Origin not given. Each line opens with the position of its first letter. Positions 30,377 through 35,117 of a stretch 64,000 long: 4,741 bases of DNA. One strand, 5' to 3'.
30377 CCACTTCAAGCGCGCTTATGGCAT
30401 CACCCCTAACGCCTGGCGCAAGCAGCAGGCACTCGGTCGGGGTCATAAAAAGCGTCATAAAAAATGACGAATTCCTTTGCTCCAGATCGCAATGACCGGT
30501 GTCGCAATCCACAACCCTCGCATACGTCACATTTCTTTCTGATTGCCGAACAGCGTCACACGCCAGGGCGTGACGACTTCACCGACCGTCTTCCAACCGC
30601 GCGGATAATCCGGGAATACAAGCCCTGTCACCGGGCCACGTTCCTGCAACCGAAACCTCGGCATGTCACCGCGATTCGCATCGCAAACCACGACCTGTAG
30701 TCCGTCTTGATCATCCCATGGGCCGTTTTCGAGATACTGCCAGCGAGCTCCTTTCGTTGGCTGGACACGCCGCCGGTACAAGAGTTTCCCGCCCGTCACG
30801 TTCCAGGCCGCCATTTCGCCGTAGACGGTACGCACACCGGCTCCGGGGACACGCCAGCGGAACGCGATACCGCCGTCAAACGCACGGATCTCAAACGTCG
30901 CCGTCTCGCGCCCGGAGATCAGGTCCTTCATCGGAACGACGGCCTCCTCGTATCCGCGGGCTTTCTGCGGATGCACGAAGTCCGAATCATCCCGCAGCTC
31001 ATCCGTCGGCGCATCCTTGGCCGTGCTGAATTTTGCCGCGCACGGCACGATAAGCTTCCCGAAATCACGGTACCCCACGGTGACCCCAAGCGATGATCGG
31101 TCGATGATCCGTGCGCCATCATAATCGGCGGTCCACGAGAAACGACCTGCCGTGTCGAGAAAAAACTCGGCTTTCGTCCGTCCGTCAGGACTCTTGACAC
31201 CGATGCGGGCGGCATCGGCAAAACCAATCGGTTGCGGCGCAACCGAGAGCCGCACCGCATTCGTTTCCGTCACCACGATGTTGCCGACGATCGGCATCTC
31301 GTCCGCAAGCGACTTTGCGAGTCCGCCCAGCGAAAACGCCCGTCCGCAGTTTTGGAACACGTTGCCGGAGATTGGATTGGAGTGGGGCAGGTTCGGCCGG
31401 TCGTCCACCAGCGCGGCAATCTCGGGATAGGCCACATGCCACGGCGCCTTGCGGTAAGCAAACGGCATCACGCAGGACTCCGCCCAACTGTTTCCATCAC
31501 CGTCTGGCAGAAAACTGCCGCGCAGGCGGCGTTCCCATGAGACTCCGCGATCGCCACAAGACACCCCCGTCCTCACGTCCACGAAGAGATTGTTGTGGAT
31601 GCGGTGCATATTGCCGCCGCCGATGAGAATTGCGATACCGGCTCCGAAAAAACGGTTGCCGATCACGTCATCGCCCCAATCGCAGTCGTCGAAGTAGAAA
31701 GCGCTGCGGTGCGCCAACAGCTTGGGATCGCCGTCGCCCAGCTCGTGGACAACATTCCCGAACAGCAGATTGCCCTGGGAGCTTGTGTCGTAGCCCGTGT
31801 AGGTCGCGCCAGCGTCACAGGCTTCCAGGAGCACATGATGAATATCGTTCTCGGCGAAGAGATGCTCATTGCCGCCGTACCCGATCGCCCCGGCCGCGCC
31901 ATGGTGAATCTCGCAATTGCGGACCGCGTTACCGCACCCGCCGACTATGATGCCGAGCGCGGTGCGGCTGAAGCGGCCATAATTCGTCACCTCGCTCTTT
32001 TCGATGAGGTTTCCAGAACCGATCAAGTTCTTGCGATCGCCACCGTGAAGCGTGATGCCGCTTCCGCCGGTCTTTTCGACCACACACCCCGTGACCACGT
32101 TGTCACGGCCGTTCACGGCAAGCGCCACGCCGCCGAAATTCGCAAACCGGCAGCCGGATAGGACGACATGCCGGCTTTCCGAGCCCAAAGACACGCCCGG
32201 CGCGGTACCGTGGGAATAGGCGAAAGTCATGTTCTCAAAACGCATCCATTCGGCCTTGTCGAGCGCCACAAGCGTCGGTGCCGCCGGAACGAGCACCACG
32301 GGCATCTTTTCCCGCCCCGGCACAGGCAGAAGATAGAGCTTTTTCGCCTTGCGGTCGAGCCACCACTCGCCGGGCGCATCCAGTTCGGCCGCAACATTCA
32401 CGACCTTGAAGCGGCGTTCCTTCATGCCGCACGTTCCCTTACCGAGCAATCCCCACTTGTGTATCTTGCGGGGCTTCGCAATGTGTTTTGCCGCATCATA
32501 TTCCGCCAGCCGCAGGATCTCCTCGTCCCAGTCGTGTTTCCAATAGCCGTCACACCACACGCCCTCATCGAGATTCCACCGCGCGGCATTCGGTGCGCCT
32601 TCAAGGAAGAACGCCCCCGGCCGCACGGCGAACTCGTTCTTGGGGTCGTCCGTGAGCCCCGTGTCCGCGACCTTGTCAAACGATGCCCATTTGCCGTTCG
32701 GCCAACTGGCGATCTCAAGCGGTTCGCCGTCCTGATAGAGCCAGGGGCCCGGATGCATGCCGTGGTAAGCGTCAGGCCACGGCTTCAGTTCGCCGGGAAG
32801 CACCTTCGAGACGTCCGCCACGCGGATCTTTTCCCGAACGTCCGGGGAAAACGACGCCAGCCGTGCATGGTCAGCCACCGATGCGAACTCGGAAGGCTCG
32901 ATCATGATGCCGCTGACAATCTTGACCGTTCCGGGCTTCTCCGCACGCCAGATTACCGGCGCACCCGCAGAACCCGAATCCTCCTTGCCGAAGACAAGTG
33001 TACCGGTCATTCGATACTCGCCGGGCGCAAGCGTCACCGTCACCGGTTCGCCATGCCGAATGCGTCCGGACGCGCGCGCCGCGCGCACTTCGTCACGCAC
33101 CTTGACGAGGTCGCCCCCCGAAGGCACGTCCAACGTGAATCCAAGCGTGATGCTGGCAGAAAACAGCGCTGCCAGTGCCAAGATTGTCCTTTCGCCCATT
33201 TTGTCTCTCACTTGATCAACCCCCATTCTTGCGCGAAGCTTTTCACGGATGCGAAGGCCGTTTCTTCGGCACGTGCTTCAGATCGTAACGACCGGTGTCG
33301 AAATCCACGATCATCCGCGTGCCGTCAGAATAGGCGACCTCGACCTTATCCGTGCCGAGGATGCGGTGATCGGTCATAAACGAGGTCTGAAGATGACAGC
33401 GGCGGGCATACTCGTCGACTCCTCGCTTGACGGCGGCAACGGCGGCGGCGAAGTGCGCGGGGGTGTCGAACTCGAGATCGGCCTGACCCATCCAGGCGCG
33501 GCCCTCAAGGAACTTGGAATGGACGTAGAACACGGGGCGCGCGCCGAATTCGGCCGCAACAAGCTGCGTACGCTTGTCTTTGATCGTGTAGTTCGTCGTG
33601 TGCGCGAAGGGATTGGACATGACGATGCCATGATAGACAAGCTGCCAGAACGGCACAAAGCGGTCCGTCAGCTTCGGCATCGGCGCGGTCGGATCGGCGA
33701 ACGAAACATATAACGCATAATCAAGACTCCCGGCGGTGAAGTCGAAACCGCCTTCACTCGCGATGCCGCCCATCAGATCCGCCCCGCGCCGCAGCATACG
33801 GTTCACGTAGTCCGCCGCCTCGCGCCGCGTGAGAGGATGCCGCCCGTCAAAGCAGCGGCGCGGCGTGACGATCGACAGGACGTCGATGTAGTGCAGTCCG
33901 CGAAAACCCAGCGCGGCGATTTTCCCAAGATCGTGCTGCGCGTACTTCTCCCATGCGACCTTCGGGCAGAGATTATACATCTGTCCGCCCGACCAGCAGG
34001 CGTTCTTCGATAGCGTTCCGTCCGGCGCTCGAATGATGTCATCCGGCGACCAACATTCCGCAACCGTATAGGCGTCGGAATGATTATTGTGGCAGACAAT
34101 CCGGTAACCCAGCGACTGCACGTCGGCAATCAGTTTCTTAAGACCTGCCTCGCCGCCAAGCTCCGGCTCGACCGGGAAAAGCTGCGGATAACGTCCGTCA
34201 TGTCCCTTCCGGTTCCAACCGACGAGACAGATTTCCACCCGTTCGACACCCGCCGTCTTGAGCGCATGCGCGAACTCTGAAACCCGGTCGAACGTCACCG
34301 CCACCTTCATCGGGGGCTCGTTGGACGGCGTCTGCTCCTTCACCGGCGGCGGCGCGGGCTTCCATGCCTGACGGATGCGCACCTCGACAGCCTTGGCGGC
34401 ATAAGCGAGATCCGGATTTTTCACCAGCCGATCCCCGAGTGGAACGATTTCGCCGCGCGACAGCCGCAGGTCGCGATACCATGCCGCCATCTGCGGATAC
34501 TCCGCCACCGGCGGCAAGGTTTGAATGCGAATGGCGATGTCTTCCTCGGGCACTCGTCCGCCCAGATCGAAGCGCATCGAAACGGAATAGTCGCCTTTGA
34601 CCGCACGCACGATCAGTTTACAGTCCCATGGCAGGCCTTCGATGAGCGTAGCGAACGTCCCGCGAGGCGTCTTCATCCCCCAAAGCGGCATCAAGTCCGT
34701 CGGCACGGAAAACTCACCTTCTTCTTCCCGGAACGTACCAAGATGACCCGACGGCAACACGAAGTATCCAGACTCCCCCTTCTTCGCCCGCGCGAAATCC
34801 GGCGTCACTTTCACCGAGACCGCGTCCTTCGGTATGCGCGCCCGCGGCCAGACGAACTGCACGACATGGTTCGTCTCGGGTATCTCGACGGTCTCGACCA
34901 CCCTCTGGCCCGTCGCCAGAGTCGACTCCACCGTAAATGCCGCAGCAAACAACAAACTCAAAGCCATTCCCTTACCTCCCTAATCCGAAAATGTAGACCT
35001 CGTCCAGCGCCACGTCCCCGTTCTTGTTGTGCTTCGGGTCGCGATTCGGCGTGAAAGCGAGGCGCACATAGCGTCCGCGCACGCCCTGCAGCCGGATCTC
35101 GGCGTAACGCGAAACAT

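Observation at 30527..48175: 17.6-kb single-strand glycan-degradation cluster with a tandemly duplicated [beta-helix surface protein]-[clan GH-A hydrolase] module and no SusC/SusD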

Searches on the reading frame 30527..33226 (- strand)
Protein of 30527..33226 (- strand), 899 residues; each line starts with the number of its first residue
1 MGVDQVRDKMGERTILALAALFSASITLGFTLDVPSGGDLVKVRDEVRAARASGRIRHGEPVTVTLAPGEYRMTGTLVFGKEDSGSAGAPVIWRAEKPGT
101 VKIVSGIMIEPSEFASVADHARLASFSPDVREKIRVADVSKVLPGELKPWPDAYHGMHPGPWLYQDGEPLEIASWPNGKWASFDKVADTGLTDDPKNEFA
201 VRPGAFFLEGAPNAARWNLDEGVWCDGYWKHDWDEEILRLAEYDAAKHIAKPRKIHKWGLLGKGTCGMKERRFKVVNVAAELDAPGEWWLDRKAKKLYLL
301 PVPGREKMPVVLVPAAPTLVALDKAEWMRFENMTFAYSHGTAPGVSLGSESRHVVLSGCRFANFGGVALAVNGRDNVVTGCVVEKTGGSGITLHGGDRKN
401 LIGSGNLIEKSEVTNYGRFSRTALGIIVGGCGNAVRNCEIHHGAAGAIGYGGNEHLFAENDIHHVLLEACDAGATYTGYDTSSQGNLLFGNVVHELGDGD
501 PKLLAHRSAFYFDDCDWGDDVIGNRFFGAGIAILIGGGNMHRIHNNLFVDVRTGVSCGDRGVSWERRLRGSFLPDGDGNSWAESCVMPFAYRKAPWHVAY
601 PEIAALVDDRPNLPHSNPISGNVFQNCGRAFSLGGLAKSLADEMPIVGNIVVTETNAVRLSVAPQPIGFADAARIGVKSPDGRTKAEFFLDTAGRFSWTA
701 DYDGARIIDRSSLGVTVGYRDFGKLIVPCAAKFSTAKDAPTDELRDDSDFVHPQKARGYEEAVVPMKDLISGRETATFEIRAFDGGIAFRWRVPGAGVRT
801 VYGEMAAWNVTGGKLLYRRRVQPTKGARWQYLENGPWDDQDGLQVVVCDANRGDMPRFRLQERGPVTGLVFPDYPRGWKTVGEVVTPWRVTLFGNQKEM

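Call 4: search_protein_families(library=pfam, proteins=[window:30527-33226:-], max_evalue=0.01)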
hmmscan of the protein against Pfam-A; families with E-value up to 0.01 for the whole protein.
window:30527-33226:- (899 aa): 3 families
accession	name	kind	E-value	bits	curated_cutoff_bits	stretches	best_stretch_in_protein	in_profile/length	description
PF14508.12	GH97_N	-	9.7e-17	61.7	25.3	1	677-896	1-213/229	Glycosyl-hydrolase 97 N-terminal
PF13229.12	Beta_helix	-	2.3e-10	40.7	25.9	2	342-412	69-138/158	Right handed beta helix region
PF05048.19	NosD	-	1.3e-07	31.8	23.6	1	416-582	54-208/212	Periplasmic copper-binding protein (NosD)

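Call 12: search_protein_families(library=ncbifam, proteins=[window:30527-33226:-], max_evalue=0.01)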
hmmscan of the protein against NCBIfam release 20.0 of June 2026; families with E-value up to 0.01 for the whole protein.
window:30527-33226:- (899 aa): 0 families

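Call 48: search_solved_structures(query=window:30527-33226:-, max_evalue=0.1)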
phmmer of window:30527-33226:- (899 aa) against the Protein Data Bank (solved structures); distinct sequences matched with E-value up to 0.1: 2.
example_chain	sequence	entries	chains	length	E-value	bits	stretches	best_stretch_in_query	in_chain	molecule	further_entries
5mqp_A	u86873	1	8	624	0.00084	20.3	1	270-343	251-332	Glycoside hydrolase BT_1002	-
9rx2_A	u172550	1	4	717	0.046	14.6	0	263-301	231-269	Parallel beta-helix repeat protein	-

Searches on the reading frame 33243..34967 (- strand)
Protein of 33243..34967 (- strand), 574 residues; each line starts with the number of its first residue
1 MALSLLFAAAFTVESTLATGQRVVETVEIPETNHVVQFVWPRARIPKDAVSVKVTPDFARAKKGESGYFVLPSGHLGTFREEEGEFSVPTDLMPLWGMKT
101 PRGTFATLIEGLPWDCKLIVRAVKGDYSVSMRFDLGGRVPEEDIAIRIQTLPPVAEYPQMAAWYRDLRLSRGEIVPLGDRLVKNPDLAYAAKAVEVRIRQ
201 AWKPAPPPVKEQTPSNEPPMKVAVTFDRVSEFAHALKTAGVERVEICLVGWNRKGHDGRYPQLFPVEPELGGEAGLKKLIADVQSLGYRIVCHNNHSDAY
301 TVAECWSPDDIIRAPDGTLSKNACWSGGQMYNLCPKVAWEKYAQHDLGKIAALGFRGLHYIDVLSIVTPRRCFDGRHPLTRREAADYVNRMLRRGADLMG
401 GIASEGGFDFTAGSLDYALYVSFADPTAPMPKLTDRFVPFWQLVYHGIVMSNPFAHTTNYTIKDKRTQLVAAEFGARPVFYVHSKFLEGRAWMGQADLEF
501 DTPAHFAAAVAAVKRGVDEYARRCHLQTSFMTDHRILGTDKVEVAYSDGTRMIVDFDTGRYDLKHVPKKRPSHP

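Call 4: search_protein_families(library=pfam, proteins=[window:33243-34967:-], max_evalue=0.01)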
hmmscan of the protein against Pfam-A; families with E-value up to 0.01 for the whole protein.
window:33243-34967:- (574 aa): 3 families
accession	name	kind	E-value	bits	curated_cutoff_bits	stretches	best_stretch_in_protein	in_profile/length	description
PF18952.6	DUF5696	-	3.7e-35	122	25.6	1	223-563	263-602/612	Family of unknown function (DUF5696)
PF19773.5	DUF6259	-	4.7e-06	26.4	28.7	1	230-451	64-295/300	Domain of unknown function (DUF6259)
PF12905.13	Glyco_hydro_101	-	0.00095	19.1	25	1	235-312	51-128/272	Endo-alpha-N-acetylgalactosaminidase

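Call 12: search_protein_families(library=ncbifam, proteins=[window:33243-34967:-], max_evalue=0.01)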
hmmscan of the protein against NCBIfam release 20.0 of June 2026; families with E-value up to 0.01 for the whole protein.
window:33243-34967:- (574 aa): 1 family
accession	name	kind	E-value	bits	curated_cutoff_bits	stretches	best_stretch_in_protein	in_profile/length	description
NF040533.1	endo_SpGH101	exception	0.0043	14.2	2900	1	236-325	906-994/1962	SpGH101 family endo-alpha-N-acetylgalactosaminidase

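Call 46: search_solved_structures(query=window:33243-34967:-, max_evalue=0.1)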
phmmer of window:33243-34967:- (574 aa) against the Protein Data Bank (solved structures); distinct sequences matched with E-value up to 0.1: 16.
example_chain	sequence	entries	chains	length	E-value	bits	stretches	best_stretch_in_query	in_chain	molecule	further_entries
5wzn_A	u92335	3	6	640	6.6e-23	84.1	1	84-451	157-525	Alpha-N-acetylgalactosaminidase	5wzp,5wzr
5wzq_A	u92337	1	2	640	3.2e-22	81.9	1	84-451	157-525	Alpha-N-acetylgalactosaminidase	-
8a19_A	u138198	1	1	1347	0.00017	23.3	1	224-325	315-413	L1E4v1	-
6qfk_A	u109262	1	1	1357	0.00018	23.2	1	224-325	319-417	PEGA domain-containing protein,PEGA domain-containing protein,EngBF DARPin fusion G10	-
6qep_A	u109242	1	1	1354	0.00019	23.1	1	224-325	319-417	PEGA domain-containing protein,EngBF-DARPin Fusion 4b H14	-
8a1a_A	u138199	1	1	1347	0.0002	23.1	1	224-325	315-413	L1F11v1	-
6qfo_A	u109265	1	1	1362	0.0002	23.1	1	224-325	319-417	PEGA domain-containing protein,PEGA domain-containing protein,EngBF DARPin fusion 9b 3G124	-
6qev_B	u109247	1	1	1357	0.0002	23.1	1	224-325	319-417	PEGA domain-containing protein,PEGA domain-containing protein,EngBF DARPin fusion B6 compl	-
6sh9_B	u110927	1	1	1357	0.0002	23.1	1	224-325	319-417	Endo-alpha-N-acetylgalactosaminidase,DARPin 4b D12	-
2zxq_A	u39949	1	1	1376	0.00021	23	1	224-325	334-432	Endo-alpha-N-acetylgalactosaminidase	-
5a55_A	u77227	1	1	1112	0.031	15.9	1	245-326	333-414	ENDO-ALPHA-N-ACETYLGALACTOSAMINIDASE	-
5a59_A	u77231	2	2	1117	0.031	15.9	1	245-326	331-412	ENDO-ALPHA-N-ACETYLGALACTOSAMINIDASE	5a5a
5a56_A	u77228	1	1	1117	0.031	15.9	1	245-326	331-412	ENDO-ALPHA-N-ACETYLGALACTOSAMINIDASE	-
5a57_A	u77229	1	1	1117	0.031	15.9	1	245-326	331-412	ENDO-ALPHA-N-ACETYLGALACTOSAMINIDASE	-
5a58_A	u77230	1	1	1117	0.035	15.7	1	245-326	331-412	ENDO-ALPHA-GALACTOSAMINIDASE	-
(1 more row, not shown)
